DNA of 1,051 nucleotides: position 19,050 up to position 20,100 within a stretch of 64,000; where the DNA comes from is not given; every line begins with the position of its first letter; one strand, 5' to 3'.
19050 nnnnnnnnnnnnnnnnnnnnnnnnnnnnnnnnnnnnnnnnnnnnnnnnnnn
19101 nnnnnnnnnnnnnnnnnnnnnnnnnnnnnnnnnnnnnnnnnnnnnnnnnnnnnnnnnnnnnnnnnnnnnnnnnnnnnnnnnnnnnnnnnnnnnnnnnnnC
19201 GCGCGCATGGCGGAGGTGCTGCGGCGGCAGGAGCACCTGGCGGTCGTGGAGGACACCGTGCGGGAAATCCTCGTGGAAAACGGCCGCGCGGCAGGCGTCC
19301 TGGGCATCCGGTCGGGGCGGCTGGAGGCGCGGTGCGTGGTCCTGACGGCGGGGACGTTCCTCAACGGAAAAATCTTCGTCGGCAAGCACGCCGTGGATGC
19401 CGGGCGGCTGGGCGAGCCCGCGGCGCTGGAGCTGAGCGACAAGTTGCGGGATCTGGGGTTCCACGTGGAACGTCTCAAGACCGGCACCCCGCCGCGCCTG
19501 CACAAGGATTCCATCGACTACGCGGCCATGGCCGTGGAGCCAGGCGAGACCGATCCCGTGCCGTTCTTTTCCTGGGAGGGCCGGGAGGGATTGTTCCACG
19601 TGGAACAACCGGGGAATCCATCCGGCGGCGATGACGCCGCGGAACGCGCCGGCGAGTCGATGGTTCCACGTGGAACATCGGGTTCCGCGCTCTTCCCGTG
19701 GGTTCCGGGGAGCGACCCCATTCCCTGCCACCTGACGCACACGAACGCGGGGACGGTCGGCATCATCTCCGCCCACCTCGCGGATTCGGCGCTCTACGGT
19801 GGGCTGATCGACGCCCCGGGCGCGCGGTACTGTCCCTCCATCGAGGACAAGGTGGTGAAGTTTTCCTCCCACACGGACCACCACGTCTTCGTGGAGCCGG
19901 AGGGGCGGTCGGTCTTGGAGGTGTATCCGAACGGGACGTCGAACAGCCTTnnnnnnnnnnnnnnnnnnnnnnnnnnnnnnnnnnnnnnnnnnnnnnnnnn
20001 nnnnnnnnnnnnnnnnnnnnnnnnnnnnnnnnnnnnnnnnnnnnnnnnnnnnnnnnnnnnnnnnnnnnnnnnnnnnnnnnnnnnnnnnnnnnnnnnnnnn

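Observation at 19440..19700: mnmG carries three copies of a 14-bp perfect palindrome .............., two of them inside a ~40-codon lineage-specific insertion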

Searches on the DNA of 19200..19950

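Call 67: search_rna_families(source=window, start=19200, end=19950, threshold=evalue, max_evalue=1)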
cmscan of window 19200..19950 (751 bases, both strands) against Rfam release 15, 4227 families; matches with E-value up to 1: 0.
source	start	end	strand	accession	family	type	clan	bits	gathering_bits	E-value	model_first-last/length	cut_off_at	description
